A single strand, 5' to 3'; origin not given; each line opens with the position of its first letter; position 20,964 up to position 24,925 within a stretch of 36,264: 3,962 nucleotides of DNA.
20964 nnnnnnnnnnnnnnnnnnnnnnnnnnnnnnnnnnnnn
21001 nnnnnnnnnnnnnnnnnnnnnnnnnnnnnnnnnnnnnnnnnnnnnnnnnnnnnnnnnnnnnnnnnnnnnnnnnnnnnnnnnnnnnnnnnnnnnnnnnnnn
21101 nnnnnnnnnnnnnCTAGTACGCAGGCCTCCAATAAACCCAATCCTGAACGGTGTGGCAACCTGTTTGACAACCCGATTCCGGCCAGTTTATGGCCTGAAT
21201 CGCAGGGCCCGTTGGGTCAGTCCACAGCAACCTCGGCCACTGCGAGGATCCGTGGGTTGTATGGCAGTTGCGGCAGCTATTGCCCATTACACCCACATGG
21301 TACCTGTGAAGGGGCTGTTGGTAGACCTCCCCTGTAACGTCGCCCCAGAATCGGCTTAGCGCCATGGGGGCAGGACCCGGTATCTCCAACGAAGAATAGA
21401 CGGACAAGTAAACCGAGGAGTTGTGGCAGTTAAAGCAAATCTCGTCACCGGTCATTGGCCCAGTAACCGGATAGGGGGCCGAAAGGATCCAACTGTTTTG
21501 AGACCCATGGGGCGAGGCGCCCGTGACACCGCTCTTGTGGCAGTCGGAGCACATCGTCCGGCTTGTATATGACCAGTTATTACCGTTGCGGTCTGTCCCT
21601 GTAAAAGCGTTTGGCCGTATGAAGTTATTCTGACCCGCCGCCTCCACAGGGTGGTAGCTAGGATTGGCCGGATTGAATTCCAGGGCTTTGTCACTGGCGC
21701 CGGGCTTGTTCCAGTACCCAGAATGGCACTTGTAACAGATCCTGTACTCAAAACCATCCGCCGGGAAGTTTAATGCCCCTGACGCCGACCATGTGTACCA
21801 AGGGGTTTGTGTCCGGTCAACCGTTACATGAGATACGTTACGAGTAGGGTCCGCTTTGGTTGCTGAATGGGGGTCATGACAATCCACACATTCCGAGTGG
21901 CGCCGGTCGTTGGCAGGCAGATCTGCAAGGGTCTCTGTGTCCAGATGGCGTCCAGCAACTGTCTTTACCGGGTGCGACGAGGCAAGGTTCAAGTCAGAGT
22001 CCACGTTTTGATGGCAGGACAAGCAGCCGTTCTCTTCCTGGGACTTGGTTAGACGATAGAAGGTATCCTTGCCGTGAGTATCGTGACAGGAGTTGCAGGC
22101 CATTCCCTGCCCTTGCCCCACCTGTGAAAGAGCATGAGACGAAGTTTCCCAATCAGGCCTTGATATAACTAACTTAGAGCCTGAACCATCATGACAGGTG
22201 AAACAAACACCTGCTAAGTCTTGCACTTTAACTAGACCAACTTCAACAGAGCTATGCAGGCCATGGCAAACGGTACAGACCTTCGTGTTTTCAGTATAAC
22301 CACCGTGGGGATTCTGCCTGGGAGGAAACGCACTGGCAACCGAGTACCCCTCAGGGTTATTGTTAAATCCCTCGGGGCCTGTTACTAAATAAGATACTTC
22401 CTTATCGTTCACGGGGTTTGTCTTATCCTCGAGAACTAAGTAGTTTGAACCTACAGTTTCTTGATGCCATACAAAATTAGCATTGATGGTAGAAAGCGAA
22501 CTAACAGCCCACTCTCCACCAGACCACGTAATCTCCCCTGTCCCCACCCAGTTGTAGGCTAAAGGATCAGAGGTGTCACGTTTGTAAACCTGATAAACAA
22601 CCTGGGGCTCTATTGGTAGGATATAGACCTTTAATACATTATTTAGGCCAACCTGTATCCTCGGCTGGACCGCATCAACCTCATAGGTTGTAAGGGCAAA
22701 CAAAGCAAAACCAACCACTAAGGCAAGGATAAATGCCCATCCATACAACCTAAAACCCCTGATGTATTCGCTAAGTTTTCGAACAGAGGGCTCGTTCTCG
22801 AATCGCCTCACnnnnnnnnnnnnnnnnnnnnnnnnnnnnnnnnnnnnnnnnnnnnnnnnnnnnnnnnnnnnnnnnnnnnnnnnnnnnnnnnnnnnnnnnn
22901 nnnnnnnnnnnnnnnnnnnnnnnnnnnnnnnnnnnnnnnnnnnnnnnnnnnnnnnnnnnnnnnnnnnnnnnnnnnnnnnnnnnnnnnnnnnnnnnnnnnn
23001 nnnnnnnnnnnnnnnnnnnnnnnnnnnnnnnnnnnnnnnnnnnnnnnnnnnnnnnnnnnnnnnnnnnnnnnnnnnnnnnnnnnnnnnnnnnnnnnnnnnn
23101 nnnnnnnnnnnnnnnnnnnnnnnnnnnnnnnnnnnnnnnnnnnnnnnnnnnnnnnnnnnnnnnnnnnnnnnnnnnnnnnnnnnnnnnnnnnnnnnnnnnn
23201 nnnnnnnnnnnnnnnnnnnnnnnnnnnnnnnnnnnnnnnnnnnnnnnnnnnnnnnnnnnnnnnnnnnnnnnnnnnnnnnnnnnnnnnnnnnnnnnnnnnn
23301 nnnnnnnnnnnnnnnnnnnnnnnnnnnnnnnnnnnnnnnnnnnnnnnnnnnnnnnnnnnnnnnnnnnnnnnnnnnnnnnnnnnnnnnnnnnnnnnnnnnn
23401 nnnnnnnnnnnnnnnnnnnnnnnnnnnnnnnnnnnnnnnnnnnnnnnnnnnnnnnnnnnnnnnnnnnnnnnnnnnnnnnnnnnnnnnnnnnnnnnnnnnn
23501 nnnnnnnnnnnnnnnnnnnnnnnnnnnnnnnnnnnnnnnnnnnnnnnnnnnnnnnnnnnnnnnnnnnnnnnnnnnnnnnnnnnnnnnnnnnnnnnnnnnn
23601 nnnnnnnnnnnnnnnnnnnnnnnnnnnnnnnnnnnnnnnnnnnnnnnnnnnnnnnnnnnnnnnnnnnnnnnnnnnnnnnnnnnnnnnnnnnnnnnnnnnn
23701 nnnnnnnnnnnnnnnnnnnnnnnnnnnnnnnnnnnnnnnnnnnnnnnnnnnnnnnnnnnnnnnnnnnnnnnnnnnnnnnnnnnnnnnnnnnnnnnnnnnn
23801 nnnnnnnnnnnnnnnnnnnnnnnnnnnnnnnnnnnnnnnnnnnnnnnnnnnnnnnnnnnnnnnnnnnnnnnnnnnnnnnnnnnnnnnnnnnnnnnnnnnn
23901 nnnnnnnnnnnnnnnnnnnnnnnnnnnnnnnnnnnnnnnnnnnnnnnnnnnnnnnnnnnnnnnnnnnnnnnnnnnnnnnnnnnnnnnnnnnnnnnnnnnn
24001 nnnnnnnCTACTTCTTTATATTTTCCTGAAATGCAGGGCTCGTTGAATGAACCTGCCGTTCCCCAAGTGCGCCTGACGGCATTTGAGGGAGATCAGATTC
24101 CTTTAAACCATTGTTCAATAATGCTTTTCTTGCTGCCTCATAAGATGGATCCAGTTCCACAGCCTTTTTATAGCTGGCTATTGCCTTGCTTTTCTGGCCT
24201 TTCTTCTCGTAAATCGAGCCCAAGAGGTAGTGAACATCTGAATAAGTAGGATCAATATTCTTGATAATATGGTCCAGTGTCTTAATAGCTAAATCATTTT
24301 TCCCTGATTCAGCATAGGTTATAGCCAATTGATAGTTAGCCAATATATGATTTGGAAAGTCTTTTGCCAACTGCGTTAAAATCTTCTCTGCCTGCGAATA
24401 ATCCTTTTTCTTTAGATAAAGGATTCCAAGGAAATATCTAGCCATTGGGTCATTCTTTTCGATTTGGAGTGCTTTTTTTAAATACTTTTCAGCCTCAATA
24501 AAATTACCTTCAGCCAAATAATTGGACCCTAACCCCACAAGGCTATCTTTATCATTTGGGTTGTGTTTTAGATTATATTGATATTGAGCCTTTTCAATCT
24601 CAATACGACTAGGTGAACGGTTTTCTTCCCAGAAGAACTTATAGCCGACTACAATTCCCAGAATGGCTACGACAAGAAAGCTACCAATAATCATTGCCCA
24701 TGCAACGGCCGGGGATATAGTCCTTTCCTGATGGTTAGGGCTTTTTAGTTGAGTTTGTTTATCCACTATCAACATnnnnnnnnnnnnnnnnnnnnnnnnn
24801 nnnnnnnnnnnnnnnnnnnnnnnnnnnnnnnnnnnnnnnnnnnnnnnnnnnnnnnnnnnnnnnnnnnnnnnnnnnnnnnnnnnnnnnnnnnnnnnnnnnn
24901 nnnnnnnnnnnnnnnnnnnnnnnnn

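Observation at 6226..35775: About 30 kb devoted to ten c-type cytochromes (79 CxxCH) with no catalytic partner visible: a complete candidate electron-export island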

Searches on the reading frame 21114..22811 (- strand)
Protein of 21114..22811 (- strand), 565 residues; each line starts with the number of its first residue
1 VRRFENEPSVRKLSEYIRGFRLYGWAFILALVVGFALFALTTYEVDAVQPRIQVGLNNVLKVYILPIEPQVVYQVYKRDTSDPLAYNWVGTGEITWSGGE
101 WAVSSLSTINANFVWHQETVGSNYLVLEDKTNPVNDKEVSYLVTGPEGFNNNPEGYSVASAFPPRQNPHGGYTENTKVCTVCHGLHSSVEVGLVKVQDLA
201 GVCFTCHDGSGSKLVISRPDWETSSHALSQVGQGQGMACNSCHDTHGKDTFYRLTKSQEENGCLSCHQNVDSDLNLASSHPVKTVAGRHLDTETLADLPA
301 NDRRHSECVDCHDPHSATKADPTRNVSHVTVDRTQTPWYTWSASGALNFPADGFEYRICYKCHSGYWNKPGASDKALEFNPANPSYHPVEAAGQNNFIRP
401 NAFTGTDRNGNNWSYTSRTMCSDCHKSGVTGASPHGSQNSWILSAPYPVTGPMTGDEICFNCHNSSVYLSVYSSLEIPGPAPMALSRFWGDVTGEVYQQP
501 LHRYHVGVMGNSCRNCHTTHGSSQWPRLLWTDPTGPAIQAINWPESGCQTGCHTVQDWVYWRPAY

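Call 5: search_protein_families(library=pfam, proteins=[window:21114-22811:-], max_evalue=0.1)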
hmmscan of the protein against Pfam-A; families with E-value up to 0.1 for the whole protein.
window:21114-22811:- (565 aa): 6 families
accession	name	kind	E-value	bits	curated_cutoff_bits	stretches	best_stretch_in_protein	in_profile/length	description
PF09699.15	Paired_CXXCH_1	-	1.4e-23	82.7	20.6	5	237-269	7-38/41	Doubled CXXCH motif (Paired_CXXCH_1)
PF14522.11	Cytochrome_C7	-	2e-12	47.2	24.8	2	304-366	12-51/67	Cytochrome c7 and related cytochrome c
PF14537.11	Cytochrom_c3_2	-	1e-07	32.7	25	2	235-319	5-71/79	Cytochrome c3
PF22113.1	Mtrc-MtrF_II-IV_dom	-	1e-07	32.1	30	2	167-319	19-170/176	Outer membrane cytochrome MtrC/MtrF-like, domains II/IV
PF24029.1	DUF7340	-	0.0011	19.2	27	0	225-256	29-58/62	Domain of unknown function (DUF7340)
PF22678.1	Cytochrom_c_NrfB-like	-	0.058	14.3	27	0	263-329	1-57/89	Cytochrome c-type protein NrfB-like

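Call 45: search_protein_families(library=ncbifam, proteins=[window:21114-22811:-], max_evalue=0.01)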
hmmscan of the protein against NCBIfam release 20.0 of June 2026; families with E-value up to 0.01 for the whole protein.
window:21114-22811:- (565 aa): 4 families
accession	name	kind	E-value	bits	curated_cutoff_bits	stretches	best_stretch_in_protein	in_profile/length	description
TIGR01905.1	paired_CXXCH_1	subfamily_domain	3.7e-18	65.2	25.2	3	176-209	6-38/41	doubled CXXCH domain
TIGR03508.1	decahem_SO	subfamily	4.4e-15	55.8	192.2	1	218-323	82-161/258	DmsE family decaheme c-type cytochrome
NF041028.1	decahem_GSU2203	exception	2e-12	47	325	1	194-320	95-189/317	GSU2203 family decaheme c-type cytochrome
NF045713.1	CxxCH_16_HmcA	equivalog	0.00048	18.9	400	1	194-319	126-240/541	sulfate respiration complex hexadecaheme cytochrome HmcA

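Call 86: search_solved_structures(query=window:21114-22811:-, max_evalue=10)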
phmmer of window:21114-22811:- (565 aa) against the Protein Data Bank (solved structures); distinct sequences matched with E-value up to 10: 7.
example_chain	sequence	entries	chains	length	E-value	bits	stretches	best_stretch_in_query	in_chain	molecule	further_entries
6r2q_A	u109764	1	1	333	0.0043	18.8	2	201-283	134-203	Cystathionine beta-synthase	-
6f0k_A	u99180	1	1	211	0.036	15.7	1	215-271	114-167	Cytochrome c family protein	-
8k9e_A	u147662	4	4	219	0.14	13.8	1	501-527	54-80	Cytochrome c7-like domain-containing protein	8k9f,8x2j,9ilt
7qbw_A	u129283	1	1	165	0.56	11.8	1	201-278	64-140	Peptidyl-prolyl cis-trans isomerase A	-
7pcj_A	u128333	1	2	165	0.58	11.8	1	201-278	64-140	Peptidyl-prolyl cis-trans isomerase A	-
1d4c_A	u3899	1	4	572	1.9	10.1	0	197-252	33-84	FLAVOCYTOCHROME C FUMARATE REDUCTASE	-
1d4d_A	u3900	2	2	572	4.7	8.8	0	197-252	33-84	FLAVOCYTOCHROME C FUMARATE REDUCTASE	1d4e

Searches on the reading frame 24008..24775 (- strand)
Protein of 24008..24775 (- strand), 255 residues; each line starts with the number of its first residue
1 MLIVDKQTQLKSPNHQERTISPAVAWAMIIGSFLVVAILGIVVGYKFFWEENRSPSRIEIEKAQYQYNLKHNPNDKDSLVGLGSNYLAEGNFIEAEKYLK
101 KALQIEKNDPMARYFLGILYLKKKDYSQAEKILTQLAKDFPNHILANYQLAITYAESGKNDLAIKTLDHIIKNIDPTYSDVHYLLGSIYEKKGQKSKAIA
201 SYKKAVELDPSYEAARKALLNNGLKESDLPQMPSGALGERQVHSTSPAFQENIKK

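Call 6: search_protein_families(library=pfam, proteins=[window:24008-24775:-], max_evalue=0.01)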
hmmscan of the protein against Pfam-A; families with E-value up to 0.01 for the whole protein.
window:24008-24775:- (255 aa): 34 families (the best 25 are shown)
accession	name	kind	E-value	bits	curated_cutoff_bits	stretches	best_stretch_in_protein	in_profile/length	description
PF14559.12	TPR_19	-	1.2e-23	83.7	25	2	87-143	2-58/68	Tetratricopeptide repeat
PF07719.23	TPR_2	-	7.8e-23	79.1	27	2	180-211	2-33/34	Tetratricopeptide repeat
PF00515.34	TPR_1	-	6.6e-20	70.5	27.8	2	180-212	2-34/34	Tetratricopeptide repeat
PF13181.12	TPR_8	-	9.1e-20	69.5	25.7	2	180-211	2-33/34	Tetratricopeptide repeat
PF13432.12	TPR_16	-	2.6e-17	63.3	32.7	3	148-212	1-64/65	Tetratricopeptide repeat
PF13428.12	TPR_14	-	1.2e-16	59.9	23.5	2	181-219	3-41/44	Tetratricopeptide repeat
PF13431.12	TPR_17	-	2.2e-16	59.1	24.4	1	174-199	8-33/34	Tetratricopeptide repeat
PF13424.12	TPR_12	-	9.7e-16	58.2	30.1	3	79-135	6-70/77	Tetratricopeptide repeat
PF13174.12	TPR_6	-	2e-15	56.7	26.3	2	116-143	6-33/33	Tetratricopeptide repeat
PF13176.12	TPR_7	-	7.1e-15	54.2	27.9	1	182-210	2-32/36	Tetratricopeptide repeat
PF13414.12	TPR_11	-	8.8e-14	51.4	26.8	3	191-215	6-30/42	TPR repeat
PF23914.1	TPR_CcmH_CycH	-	5.6e-12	46.2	42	1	68-176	42-153/158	Cytochrome c-type biogenesis protein H TPR domain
PF12895.13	ANAPC3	-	1.6e-10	41.5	27.2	2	91-169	4-81/82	Anaphase-promoting complex, cyclosome, subunit 3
PF25060.1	ARM_TT21_2nd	-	1.8e-07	31.3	27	1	126-192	204-269/270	Tetratricopeptide repeat protein 21 second ARM domain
PF09976.15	TPR_21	-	2.8e-07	30.9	25.5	1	34-210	14-177/193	Tetratricopeptide repeat-like domain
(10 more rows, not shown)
